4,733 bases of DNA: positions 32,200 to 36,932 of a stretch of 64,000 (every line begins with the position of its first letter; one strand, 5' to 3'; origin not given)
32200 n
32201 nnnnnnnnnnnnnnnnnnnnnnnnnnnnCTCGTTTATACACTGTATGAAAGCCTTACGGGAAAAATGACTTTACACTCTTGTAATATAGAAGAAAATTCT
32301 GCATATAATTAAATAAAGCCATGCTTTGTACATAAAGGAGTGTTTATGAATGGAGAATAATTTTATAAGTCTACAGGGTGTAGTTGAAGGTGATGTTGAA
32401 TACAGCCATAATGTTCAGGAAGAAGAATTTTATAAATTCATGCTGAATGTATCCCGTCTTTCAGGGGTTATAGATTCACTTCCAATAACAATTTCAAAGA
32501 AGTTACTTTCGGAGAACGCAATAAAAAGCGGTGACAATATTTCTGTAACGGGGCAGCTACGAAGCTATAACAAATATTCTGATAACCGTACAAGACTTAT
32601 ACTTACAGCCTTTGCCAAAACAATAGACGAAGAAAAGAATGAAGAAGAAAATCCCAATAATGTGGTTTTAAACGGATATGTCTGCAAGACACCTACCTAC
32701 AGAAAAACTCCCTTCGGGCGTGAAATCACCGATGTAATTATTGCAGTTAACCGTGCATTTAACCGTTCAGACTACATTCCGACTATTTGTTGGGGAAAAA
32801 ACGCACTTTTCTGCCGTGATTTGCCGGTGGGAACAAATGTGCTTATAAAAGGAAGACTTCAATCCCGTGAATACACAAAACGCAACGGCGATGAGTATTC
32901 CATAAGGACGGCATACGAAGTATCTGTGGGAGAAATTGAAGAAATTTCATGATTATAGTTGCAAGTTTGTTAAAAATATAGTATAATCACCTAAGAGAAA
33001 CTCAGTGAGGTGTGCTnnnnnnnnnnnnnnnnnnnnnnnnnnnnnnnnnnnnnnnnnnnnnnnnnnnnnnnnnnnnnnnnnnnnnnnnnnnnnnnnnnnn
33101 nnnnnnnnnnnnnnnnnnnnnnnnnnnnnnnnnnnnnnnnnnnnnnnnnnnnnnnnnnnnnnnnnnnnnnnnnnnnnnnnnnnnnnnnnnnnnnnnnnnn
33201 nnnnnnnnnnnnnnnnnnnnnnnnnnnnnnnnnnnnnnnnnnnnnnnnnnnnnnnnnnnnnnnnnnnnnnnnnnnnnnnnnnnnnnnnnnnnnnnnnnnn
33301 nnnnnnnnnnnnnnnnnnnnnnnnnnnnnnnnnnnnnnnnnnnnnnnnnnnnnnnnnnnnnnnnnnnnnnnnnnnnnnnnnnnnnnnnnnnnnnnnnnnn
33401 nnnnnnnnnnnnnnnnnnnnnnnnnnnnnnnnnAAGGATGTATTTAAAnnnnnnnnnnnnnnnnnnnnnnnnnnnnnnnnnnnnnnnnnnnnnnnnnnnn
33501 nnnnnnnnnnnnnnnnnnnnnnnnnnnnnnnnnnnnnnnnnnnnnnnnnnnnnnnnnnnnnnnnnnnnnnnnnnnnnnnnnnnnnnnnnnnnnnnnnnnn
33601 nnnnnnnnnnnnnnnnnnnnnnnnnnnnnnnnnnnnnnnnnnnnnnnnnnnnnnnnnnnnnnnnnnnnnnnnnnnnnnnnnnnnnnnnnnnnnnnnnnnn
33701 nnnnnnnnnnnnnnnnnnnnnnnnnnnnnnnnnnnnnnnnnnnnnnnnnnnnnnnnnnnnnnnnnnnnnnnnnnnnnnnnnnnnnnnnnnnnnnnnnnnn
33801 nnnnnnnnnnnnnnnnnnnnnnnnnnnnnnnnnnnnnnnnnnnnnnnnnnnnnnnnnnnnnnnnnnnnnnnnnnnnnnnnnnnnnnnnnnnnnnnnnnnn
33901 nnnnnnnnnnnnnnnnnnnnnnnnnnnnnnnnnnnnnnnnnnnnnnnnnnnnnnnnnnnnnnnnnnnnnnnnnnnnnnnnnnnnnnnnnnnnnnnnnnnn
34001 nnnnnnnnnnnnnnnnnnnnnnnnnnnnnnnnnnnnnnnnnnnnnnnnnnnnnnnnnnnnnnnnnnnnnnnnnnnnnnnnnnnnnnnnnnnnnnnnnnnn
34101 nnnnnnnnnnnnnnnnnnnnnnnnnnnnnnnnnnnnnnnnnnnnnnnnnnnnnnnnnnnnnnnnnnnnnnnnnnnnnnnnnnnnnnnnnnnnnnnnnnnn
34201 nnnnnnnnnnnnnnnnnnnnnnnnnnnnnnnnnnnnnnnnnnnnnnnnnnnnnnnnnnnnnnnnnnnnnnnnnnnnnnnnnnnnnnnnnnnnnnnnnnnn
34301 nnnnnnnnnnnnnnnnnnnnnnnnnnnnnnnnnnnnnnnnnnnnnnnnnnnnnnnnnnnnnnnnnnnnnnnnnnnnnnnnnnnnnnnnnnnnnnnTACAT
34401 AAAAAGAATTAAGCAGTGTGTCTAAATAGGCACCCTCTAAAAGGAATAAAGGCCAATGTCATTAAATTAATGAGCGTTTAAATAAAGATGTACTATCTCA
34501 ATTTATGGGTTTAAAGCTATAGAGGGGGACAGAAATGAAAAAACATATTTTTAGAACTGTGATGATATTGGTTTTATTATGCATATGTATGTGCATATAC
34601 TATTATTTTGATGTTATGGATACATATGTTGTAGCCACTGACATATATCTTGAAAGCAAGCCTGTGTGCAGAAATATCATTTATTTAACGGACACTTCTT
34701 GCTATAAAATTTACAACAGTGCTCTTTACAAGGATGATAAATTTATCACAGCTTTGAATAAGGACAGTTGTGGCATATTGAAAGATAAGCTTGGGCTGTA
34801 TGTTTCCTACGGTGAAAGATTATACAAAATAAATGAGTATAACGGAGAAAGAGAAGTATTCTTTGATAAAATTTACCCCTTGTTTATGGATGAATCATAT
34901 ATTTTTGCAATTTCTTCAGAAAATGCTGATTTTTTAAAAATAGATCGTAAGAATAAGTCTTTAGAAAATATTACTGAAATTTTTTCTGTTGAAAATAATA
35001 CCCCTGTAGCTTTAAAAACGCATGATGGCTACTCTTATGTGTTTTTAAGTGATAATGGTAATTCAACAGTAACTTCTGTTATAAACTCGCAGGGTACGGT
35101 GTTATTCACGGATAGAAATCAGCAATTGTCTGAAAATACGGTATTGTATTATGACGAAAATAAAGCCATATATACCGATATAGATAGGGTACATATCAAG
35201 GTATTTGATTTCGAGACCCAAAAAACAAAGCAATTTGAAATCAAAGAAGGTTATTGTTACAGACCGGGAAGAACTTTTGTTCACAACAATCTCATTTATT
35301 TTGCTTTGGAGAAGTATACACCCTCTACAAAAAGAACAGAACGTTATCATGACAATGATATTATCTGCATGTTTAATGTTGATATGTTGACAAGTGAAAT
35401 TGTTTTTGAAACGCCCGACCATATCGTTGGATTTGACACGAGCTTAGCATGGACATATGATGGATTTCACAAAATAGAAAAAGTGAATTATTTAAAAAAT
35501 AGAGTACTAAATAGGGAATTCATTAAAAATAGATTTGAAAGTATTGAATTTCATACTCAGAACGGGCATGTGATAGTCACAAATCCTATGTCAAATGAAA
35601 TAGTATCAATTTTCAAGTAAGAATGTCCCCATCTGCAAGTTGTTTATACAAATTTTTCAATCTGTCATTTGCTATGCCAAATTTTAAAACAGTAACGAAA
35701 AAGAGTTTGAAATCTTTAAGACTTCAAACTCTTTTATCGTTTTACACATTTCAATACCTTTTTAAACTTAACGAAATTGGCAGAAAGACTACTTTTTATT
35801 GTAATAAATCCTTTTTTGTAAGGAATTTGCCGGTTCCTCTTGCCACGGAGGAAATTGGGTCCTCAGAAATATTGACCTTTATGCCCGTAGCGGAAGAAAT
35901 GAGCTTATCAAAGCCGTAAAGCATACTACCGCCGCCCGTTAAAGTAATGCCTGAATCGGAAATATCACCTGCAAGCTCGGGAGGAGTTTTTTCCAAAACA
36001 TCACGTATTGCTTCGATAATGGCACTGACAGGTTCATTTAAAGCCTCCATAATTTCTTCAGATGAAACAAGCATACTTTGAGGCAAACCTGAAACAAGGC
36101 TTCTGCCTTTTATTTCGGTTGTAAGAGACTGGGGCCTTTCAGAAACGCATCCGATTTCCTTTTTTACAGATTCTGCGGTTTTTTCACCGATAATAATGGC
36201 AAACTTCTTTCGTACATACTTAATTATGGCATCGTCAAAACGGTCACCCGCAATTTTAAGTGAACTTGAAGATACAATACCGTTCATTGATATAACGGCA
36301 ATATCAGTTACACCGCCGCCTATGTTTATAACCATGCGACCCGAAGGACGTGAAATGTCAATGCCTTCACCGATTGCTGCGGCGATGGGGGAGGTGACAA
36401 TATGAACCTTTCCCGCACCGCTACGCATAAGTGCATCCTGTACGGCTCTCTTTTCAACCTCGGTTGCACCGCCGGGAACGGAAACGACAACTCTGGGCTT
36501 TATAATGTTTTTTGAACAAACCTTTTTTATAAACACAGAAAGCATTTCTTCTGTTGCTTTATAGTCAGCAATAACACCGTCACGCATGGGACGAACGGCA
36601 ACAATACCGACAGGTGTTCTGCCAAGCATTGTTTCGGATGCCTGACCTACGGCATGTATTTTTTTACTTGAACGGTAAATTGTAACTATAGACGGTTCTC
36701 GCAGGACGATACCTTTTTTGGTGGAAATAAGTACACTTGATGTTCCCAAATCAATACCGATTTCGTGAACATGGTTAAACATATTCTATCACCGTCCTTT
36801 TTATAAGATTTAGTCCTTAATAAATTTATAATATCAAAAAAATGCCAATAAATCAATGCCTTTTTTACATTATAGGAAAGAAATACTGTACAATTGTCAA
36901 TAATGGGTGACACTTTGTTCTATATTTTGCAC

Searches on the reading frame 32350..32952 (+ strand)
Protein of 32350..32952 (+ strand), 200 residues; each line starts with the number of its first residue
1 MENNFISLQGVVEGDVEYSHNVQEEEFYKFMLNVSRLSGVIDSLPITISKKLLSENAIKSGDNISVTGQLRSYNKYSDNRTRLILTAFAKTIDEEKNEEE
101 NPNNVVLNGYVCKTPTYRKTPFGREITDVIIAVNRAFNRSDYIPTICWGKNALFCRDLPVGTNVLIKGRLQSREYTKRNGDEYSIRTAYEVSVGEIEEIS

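Call 42: search_protein_families(library=pfam, proteins=[window:32350-32952:+], max_evalue=0.001)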
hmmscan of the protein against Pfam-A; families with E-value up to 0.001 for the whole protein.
window:32350-32952:+ (200 aa): 1 family
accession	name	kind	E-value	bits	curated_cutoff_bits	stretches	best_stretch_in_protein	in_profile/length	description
PF00436.31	SSB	-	1.5e-20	73.7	26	1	103-196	2-101/104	Single-strand binding protein family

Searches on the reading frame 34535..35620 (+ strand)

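Call 42: search_protein_families(library=pfam, proteins=[window:34535-35620:+], max_evalue=0.001)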
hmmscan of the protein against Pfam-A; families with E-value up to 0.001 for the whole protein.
window:34535-35620:+ (361 aa): 1 family
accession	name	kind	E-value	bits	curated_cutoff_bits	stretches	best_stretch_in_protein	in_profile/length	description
PF22849.2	CATSPERE_Ig-like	-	0.00056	20.5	28.3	0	188-262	9-81/111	CATSPERE Ig-like domain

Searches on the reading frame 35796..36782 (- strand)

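Call 42: search_protein_families(library=pfam, proteins=[window:35796-36782:-], max_evalue=0.001)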
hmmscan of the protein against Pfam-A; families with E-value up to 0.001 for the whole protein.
window:35796-36782:- (328 aa): 4 families
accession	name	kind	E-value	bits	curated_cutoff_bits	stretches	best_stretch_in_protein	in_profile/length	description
PF06723.19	MreB_Mbl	-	1.3e-124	415.7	27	1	6-325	2-323/327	MreB/Mbl protein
PF00012.26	HSP70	-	2.2e-10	39.9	20.6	1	97-197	135-241/599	Hsp70 protein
PF14450.12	FtsA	-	6.7e-10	39.9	31.8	1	150-308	1-112/127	Cell division protein FtsA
PF00022.25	Actin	-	3.3e-07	29.7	27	1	58-205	56-207/410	Actin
